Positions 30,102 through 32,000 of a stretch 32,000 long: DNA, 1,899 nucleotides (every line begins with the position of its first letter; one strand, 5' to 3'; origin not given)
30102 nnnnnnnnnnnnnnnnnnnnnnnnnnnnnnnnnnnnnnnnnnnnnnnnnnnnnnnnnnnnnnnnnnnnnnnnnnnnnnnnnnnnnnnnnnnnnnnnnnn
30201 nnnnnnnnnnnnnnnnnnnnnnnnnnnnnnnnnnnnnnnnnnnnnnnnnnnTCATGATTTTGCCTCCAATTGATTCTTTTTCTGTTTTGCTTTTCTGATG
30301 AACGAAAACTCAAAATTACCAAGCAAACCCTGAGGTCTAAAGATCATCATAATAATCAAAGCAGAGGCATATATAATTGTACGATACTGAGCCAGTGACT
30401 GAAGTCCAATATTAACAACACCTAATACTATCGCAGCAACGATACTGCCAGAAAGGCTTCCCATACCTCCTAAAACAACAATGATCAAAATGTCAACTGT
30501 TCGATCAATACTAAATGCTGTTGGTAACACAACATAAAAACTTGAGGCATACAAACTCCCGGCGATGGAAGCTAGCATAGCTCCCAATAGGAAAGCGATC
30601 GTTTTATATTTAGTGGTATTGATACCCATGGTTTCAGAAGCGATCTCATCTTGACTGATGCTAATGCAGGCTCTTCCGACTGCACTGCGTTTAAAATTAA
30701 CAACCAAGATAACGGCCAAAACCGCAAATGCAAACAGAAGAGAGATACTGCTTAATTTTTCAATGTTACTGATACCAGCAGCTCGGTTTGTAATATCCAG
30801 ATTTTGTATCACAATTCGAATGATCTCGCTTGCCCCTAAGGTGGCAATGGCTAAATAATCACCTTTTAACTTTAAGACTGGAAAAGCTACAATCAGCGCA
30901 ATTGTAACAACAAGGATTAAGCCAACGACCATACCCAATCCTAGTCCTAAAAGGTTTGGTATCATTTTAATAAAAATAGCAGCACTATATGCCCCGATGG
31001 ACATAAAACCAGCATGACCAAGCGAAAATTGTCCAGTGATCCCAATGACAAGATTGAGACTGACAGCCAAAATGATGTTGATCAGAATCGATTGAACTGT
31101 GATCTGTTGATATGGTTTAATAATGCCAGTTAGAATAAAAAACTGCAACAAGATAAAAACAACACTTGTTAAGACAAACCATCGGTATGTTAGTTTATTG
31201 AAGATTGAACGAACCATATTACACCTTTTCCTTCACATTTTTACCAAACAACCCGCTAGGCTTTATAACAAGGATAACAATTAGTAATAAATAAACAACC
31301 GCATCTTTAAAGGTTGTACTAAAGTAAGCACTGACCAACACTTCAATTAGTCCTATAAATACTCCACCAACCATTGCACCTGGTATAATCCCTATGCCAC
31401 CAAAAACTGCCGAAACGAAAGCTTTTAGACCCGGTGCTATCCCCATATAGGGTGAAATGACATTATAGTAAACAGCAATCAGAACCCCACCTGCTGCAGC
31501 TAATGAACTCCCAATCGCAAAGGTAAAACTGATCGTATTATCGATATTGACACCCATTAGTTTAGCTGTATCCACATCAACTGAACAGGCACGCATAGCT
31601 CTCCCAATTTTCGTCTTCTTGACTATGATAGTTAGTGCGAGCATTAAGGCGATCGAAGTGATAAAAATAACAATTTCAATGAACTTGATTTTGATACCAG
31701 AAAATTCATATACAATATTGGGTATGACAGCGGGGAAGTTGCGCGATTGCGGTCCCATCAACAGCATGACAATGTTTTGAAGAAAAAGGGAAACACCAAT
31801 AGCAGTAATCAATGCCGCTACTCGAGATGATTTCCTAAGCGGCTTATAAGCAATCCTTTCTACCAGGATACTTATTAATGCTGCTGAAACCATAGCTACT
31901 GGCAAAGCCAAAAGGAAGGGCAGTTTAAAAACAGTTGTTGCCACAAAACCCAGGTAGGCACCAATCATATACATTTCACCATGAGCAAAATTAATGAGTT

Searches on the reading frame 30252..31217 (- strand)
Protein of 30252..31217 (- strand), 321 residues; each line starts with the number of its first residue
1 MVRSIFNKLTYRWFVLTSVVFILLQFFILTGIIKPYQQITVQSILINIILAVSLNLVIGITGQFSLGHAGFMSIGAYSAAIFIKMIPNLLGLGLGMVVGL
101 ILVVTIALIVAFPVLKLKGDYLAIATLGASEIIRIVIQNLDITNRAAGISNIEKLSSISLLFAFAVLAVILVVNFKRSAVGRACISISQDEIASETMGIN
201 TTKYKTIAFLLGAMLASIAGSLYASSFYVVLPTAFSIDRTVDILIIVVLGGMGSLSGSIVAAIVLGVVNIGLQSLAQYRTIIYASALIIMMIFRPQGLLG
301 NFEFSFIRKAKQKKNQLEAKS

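Call 44: search_protein_families(library=pfam, proteins=[window:30252-31217:-])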
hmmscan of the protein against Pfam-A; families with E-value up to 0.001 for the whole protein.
window:30252-31217:- (321 aa): 1 family
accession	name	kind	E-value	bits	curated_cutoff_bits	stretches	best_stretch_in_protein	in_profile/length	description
PF02653.21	BPD_transp_2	-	8.1e-42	143.6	26.8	1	44-292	9-265/269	Branched-chain amino acid transport system / permease component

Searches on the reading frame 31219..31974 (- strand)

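Call 44: search_protein_families(library=pfam, proteins=[window:31219-31974:-])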
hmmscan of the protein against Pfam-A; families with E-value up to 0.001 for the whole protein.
window:31219-31974:- (251 aa): 1 family
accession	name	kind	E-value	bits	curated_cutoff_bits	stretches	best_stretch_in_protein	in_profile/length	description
PF02653.21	BPD_transp_2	-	6e-37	127.7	26.8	1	1-235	36-269/269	Branched-chain amino acid transport system / permease component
